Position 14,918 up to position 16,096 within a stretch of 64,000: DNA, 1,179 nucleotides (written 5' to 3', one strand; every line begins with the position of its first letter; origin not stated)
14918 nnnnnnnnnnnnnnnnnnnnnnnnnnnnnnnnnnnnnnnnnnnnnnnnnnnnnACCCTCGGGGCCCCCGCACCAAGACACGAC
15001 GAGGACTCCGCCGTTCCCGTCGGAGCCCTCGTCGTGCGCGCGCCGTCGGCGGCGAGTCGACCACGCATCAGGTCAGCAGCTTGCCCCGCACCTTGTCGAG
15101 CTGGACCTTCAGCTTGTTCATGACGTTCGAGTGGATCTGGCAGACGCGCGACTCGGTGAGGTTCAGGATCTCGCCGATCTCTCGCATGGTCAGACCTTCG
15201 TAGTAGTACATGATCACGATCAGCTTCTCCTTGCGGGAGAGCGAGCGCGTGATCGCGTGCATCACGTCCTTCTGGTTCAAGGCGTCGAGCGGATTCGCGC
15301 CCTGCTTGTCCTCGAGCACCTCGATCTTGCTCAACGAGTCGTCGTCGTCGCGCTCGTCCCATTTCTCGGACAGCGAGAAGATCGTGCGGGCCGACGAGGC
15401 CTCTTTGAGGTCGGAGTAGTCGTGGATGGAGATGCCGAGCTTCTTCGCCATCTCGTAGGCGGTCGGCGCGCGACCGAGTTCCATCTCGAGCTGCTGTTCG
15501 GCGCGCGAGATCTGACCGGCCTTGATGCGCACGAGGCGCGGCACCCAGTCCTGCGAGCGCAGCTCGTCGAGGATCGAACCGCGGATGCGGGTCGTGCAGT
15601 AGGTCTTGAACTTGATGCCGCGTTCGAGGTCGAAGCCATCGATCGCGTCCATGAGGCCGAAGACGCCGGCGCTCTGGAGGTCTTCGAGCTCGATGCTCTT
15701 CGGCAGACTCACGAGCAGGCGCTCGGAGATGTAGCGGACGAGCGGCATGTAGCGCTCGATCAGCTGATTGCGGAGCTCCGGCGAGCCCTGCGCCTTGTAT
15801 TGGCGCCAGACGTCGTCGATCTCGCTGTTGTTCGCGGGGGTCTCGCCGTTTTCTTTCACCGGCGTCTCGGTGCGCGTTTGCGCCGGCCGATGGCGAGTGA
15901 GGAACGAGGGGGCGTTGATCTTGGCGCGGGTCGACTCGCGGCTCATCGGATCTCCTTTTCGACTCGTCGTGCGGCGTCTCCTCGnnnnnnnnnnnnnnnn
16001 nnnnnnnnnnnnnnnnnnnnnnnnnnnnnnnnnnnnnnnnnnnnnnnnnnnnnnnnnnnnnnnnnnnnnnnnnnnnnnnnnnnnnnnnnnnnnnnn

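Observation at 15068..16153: c-di-GMP-I riboswitch directly controlling a FliA/WhiG sigma factor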

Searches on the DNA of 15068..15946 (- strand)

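Call 12: search_rna_families(sources=[L001, L002, L003, L004, L005, L006, L007, L008, L009, L010, L011, L012, L013, L014, L015, L016, L017, L018, L019, L020], threshold=gathering)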
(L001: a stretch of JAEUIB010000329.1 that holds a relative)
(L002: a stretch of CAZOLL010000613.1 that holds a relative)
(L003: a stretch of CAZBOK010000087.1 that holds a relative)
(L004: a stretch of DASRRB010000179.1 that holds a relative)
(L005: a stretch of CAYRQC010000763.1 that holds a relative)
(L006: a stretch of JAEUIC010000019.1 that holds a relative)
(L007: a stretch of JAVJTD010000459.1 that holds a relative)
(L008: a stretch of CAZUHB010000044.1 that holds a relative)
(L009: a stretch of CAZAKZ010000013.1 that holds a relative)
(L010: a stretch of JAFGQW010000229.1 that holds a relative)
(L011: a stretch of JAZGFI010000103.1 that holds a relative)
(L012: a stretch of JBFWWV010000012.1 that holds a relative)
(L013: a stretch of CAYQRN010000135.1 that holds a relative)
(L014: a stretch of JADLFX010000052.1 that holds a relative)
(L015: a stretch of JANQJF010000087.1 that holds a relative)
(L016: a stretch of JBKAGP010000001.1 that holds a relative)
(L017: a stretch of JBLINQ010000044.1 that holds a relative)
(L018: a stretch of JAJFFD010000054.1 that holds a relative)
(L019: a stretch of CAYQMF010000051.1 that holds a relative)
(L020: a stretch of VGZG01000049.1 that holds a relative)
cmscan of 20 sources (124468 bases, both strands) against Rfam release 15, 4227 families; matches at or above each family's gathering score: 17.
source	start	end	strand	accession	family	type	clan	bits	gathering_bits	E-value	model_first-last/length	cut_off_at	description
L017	2718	2804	+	RF01051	c-di-GMP-I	Cis-reg; riboswitch;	CL00126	78.5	35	1.9e-13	1-87/87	no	c-di-GMP-I riboswitch aptamer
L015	2464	2550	+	RF01051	c-di-GMP-I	Cis-reg; riboswitch;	CL00126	78.4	35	2e-13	1-87/87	no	c-di-GMP-I riboswitch aptamer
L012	2425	2511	+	RF01051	c-di-GMP-I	Cis-reg; riboswitch;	CL00126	76.6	35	5.2e-13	1-87/87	no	c-di-GMP-I riboswitch aptamer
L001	2652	2744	+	RF01051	c-di-GMP-I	Cis-reg; riboswitch;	CL00126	73.5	35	3.1e-12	1-87/87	no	c-di-GMP-I riboswitch aptamer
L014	2533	2619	+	RF01051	c-di-GMP-I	Cis-reg; riboswitch;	CL00126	73.3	35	3.4e-12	1-87/87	no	c-di-GMP-I riboswitch aptamer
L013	2743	2829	+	RF01051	c-di-GMP-I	Cis-reg; riboswitch;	CL00126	71.8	35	7.8e-12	1-87/87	no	c-di-GMP-I riboswitch aptamer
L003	2759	2853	+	RF01051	c-di-GMP-I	Cis-reg; riboswitch;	CL00126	71.7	35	8.5e-12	1-87/87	no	c-di-GMP-I riboswitch aptamer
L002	1628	1720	+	RF01051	c-di-GMP-I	Cis-reg; riboswitch;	CL00126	70.5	35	1.7e-11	1-87/87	no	c-di-GMP-I riboswitch aptamer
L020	2679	2769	+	RF01051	c-di-GMP-I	Cis-reg; riboswitch;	CL00126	69.4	35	3.2e-11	1-87/87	no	c-di-GMP-I riboswitch aptamer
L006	2712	2818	+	RF01051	c-di-GMP-I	Cis-reg; riboswitch;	CL00126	64.5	35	4.8e-10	1-87/87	no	c-di-GMP-I riboswitch aptamer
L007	2586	2679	+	RF03167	c-di-GMP-I-GGC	Cis-reg; riboswitch;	CL00126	64.2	59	1.5e-12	1-80/80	no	c-di-GMP-I-GGC riboswitch aptamer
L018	2471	2557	+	RF03167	c-di-GMP-I-GGC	Cis-reg; riboswitch;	CL00126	64.1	59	1.5e-12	1-80/80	no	c-di-GMP-I-GGC riboswitch aptamer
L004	2729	2841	+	RF01051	c-di-GMP-I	Cis-reg; riboswitch;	CL00126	62.7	35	1.4e-09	1-87/87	no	c-di-GMP-I riboswitch aptamer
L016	2542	2637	+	RF01051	c-di-GMP-I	Cis-reg; riboswitch;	CL00126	61.3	35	2.9e-09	1-87/87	no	c-di-GMP-I riboswitch aptamer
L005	363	471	+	RF01051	c-di-GMP-I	Cis-reg; riboswitch;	CL00126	59.6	35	7.8e-09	1-87/87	no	c-di-GMP-I riboswitch aptamer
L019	2765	2849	+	RF03167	c-di-GMP-I-GGC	Cis-reg; riboswitch;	CL00126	59.5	59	3.2e-11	1-80/80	no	c-di-GMP-I-GGC riboswitch aptamer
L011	2689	2781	+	RF03167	c-di-GMP-I-GGC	Cis-reg; riboswitch;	CL00126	59.4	59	3.5e-11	1-80/80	no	c-di-GMP-I-GGC riboswitch aptamer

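Call 14: search_rna_families(sources=[L021, L022, L023, L024, L025, L026, L027, L028, L029, L030, L031, L032, L033, L034, L035, L036, L037, L038, L039, L040], threshold=gathering)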
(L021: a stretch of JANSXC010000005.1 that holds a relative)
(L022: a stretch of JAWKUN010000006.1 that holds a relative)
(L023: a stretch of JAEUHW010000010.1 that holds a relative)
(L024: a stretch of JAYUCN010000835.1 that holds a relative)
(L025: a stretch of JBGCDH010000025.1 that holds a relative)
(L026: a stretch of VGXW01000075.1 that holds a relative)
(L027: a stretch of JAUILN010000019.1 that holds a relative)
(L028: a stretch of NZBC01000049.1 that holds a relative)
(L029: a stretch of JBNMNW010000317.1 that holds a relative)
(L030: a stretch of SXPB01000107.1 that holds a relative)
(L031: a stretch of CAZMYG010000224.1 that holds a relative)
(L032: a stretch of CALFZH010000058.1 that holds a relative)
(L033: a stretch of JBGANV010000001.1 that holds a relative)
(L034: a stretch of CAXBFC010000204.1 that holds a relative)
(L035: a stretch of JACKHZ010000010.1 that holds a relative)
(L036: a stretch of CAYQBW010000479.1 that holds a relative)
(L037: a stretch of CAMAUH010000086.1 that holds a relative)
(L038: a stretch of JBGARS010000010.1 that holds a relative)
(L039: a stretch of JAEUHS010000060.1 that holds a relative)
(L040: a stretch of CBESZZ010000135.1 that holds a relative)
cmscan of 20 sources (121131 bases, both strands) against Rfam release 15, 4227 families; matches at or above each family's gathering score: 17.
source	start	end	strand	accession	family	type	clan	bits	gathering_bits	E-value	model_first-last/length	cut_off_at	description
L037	642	735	+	RF01051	c-di-GMP-I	Cis-reg; riboswitch;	CL00126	73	35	3.9e-12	1-87/87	no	c-di-GMP-I riboswitch aptamer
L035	2490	2581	+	RF01051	c-di-GMP-I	Cis-reg; riboswitch;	CL00126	72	35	7.1e-12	1-87/87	no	c-di-GMP-I riboswitch aptamer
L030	2607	2701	+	RF01051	c-di-GMP-I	Cis-reg; riboswitch;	CL00126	71.7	35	8.4e-12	1-87/87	no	c-di-GMP-I riboswitch aptamer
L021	2582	2700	+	RF01051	c-di-GMP-I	Cis-reg; riboswitch;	CL00126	71.4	35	9.8e-12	1-87/87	no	c-di-GMP-I riboswitch aptamer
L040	2281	2373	+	RF01051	c-di-GMP-I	Cis-reg; riboswitch;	CL00126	71.4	35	9.9e-12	1-87/87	no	c-di-GMP-I riboswitch aptamer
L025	2381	2471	+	RF01051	c-di-GMP-I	Cis-reg; riboswitch;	CL00126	71.2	35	1.1e-11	1-87/87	no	c-di-GMP-I riboswitch aptamer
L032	2644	2735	+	RF01051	c-di-GMP-I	Cis-reg; riboswitch;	CL00126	71.1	35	1.2e-11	1-87/87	no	c-di-GMP-I riboswitch aptamer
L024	2582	2672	+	RF01051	c-di-GMP-I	Cis-reg; riboswitch;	CL00126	71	35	1.2e-11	1-87/87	no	c-di-GMP-I riboswitch aptamer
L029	2333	2426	+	RF01051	c-di-GMP-I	Cis-reg; riboswitch;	CL00126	68.1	35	6.2e-11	1-87/87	no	c-di-GMP-I riboswitch aptamer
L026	2525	2616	+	RF01051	c-di-GMP-I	Cis-reg; riboswitch;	CL00126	68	35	6.4e-11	1-87/87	no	c-di-GMP-I riboswitch aptamer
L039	2504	2597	+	RF01051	c-di-GMP-I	Cis-reg; riboswitch;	CL00126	67.7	35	7.7e-11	1-87/87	no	c-di-GMP-I riboswitch aptamer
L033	2665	2755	+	RF03167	c-di-GMP-I-GGC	Cis-reg; riboswitch;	CL00126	67.4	59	1.7e-13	1-80/80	no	c-di-GMP-I-GGC riboswitch aptamer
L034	2482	2575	+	RF01051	c-di-GMP-I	Cis-reg; riboswitch;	CL00126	66.4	35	1.6e-10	1-87/87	no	c-di-GMP-I riboswitch aptamer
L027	2566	2670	+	RF01051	c-di-GMP-I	Cis-reg; riboswitch;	CL00126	66.3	35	1.7e-10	1-87/87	no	c-di-GMP-I riboswitch aptamer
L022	2556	2643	+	RF01051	c-di-GMP-I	Cis-reg; riboswitch;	CL00126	64.5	35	4.7e-10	1-87/87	no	c-di-GMP-I riboswitch aptamer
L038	2528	2621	+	RF01051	c-di-GMP-I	Cis-reg; riboswitch;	CL00126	63.9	35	6.5e-10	1-87/87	no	c-di-GMP-I riboswitch aptamer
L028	2754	2843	+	RF03167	c-di-GMP-I-GGC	Cis-reg; riboswitch;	CL00126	62.5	59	4.2e-12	1-80/80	no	c-di-GMP-I-GGC riboswitch aptamer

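Call 15: search_rna_families(sources=[L041, L042, L043, L044, L045, L046, L047, L048, L049, L050, L051, L052, L053, L054, L055, L056, L057, L058, L059, L060], threshold=gathering)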
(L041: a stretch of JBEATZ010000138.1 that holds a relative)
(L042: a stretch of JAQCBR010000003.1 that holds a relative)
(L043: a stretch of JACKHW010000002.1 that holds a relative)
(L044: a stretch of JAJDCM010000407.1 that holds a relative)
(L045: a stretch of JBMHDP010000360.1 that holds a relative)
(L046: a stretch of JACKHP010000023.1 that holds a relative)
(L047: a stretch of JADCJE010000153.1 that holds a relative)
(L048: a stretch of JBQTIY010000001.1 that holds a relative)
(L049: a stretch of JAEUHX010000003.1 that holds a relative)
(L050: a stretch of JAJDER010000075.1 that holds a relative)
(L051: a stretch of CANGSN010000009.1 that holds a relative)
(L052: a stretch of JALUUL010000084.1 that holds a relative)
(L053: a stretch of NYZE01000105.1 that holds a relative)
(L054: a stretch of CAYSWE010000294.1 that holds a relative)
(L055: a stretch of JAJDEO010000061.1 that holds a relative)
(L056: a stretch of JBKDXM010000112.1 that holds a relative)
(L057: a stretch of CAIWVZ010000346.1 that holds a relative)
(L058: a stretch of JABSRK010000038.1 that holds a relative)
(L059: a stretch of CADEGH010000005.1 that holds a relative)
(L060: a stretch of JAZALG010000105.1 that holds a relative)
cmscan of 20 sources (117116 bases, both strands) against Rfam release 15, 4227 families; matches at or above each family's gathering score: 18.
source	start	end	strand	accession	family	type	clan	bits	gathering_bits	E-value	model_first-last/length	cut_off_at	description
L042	2736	2823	+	RF01051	c-di-GMP-I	Cis-reg; riboswitch;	CL00126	75.4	35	1e-12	1-87/87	no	c-di-GMP-I riboswitch aptamer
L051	2480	2573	+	RF01051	c-di-GMP-I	Cis-reg; riboswitch;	CL00126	74.6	35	1.6e-12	1-87/87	no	c-di-GMP-I riboswitch aptamer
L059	2715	2801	+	RF01051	c-di-GMP-I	Cis-reg; riboswitch;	CL00126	72.3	35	5.7e-12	1-87/87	no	c-di-GMP-I riboswitch aptamer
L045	2510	2601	+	RF01051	c-di-GMP-I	Cis-reg; riboswitch;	CL00126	70.9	35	1.2e-11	1-87/87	no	c-di-GMP-I riboswitch aptamer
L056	2586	2679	+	RF01051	c-di-GMP-I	Cis-reg; riboswitch;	CL00126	69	35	3.7e-11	1-87/87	no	c-di-GMP-I riboswitch aptamer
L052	2137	2244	+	RF03167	c-di-GMP-I-GGC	Cis-reg; riboswitch;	CL00126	65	59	8e-13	1-80/80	no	c-di-GMP-I-GGC riboswitch aptamer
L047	2640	2733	+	RF01051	c-di-GMP-I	Cis-reg; riboswitch;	CL00126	64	35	6e-10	1-87/87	no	c-di-GMP-I riboswitch aptamer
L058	2693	2789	+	RF03167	c-di-GMP-I-GGC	Cis-reg; riboswitch;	CL00126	62.4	59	4.4e-12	1-80/80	no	c-di-GMP-I-GGC riboswitch aptamer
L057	1080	1168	+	RF03167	c-di-GMP-I-GGC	Cis-reg; riboswitch;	CL00126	60.7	59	1.4e-11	1-80/80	no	c-di-GMP-I-GGC riboswitch aptamer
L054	880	967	+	RF01051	c-di-GMP-I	Cis-reg; riboswitch;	CL00126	60.5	35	4.4e-09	1-87/87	no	c-di-GMP-I riboswitch aptamer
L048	2858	2949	+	RF01051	c-di-GMP-I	Cis-reg; riboswitch;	CL00126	58.4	35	1.4e-08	1-87/87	no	c-di-GMP-I riboswitch aptamer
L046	2641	2729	+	RF01051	c-di-GMP-I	Cis-reg; riboswitch;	CL00126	57.8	35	1.9e-08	1-87/87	no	c-di-GMP-I riboswitch aptamer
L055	342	427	+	RF01051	c-di-GMP-I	Cis-reg; riboswitch;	CL00126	57.2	35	2.7e-08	1-87/87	no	c-di-GMP-I riboswitch aptamer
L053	2401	2493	+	RF01051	c-di-GMP-I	Cis-reg; riboswitch;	CL00126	57.1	35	2.9e-08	1-87/87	no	c-di-GMP-I riboswitch aptamer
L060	2769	2856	+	RF01051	c-di-GMP-I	Cis-reg; riboswitch;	CL00126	56.6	35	3.9e-08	1-87/87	no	c-di-GMP-I riboswitch aptamer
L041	2575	2688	+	RF01051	c-di-GMP-I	Cis-reg; riboswitch;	CL00126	53.9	35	1.7e-07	1-87/87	no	c-di-GMP-I riboswitch aptamer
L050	2689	2776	+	RF01051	c-di-GMP-I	Cis-reg; riboswitch;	CL00126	49.6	35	2e-06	1-87/87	no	c-di-GMP-I riboswitch aptamer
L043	2216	2290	+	RF01051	c-di-GMP-I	Cis-reg; riboswitch;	CL00126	38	35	0.0014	1-87/87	no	c-di-GMP-I riboswitch aptamer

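Call 16: search_rna_families(sources=[L061, L062, L063, L064, L065, L066, L067, L068, L069, L070, L071, L072, L073, L074, L075, L076, L077, L078, L079, L080], threshold=gathering)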
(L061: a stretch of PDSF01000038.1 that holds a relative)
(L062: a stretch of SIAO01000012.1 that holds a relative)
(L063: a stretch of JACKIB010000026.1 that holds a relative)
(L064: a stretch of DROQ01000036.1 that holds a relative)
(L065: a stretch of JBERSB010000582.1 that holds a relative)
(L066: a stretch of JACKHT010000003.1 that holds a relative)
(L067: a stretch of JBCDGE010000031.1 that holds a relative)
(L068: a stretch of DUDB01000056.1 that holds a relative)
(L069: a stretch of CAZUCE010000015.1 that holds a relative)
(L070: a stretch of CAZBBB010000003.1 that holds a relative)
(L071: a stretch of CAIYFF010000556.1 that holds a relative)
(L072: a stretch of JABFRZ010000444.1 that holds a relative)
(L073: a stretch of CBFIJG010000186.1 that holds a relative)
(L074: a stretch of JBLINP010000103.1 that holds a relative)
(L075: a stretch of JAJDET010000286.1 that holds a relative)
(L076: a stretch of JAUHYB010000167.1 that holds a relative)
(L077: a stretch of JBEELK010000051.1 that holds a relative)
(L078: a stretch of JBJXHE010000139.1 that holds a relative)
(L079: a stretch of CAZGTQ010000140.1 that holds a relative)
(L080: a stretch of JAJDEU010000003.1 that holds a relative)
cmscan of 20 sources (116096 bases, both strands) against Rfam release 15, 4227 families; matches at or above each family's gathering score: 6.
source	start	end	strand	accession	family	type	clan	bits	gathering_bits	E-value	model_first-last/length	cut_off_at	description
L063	2600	2686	+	RF01051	c-di-GMP-I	Cis-reg; riboswitch;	CL00126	77.8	35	2.5e-13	1-87/87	no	c-di-GMP-I riboswitch aptamer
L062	2699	2788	+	RF01051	c-di-GMP-I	Cis-reg; riboswitch;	CL00126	73.8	35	2.4e-12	1-87/87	no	c-di-GMP-I riboswitch aptamer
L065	978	1070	+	RF01051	c-di-GMP-I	Cis-reg; riboswitch;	CL00126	66.9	35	1.2e-10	1-87/87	no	c-di-GMP-I riboswitch aptamer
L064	2248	2431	+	RF03167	c-di-GMP-I-GGC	Cis-reg; riboswitch;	CL00126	59.2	59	3.7e-11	1-80/80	no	c-di-GMP-I-GGC riboswitch aptamer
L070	2783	2872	+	RF01051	c-di-GMP-I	Cis-reg; riboswitch;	CL00126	55.9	35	5.6e-08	1-87/87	no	c-di-GMP-I riboswitch aptamer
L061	2450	2528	+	RF01051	c-di-GMP-I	Cis-reg; riboswitch;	CL00126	48.1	35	4.6e-06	1-87/87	no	c-di-GMP-I riboswitch aptamer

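Call 49: search_rna_families(sources=[L018, L033, L007], threshold=gathering, show_alignments=3)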
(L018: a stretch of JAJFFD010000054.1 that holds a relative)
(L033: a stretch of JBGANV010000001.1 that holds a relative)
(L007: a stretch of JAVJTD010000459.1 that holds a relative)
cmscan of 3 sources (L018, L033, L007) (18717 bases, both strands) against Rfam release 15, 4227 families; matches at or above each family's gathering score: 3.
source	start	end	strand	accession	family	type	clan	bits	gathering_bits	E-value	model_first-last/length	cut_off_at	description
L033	2665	2755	+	RF03167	c-di-GMP-I-GGC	Cis-reg; riboswitch;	CL00126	67.4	59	2.6e-14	1-80/80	no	c-di-GMP-I-GGC riboswitch aptamer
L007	2586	2679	+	RF03167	c-di-GMP-I-GGC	Cis-reg; riboswitch;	CL00126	64.2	59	2.2e-13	1-80/80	no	c-di-GMP-I-GGC riboswitch aptamer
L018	2471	2557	+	RF03167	c-di-GMP-I-GGC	Cis-reg; riboswitch;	CL00126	64.1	59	2.3e-13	1-80/80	no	c-di-GMP-I-GGC riboswitch aptamer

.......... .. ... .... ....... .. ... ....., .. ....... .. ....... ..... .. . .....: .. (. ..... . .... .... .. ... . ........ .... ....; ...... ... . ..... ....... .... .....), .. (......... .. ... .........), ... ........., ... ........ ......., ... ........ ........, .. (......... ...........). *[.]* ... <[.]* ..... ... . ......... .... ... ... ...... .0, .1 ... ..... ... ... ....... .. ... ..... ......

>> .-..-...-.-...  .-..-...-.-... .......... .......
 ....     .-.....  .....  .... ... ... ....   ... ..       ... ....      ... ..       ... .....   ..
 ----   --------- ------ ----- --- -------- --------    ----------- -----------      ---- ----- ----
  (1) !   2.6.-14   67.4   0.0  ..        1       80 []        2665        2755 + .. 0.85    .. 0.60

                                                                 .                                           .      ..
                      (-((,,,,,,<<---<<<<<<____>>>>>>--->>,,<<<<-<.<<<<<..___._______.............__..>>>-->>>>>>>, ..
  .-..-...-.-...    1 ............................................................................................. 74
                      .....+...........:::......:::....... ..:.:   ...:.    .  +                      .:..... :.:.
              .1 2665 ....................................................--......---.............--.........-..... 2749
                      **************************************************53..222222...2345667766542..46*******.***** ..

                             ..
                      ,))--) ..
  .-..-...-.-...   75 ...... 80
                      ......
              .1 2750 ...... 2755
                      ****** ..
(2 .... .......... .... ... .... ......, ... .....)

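Call 58: search_rna_families(sources=[L087, L094, L098, L110, L116, L117, L118, L127, L128, L131, L132, L138, L139, L140, L143, L144, L146, L150, L152, L156], threshold=gathering)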
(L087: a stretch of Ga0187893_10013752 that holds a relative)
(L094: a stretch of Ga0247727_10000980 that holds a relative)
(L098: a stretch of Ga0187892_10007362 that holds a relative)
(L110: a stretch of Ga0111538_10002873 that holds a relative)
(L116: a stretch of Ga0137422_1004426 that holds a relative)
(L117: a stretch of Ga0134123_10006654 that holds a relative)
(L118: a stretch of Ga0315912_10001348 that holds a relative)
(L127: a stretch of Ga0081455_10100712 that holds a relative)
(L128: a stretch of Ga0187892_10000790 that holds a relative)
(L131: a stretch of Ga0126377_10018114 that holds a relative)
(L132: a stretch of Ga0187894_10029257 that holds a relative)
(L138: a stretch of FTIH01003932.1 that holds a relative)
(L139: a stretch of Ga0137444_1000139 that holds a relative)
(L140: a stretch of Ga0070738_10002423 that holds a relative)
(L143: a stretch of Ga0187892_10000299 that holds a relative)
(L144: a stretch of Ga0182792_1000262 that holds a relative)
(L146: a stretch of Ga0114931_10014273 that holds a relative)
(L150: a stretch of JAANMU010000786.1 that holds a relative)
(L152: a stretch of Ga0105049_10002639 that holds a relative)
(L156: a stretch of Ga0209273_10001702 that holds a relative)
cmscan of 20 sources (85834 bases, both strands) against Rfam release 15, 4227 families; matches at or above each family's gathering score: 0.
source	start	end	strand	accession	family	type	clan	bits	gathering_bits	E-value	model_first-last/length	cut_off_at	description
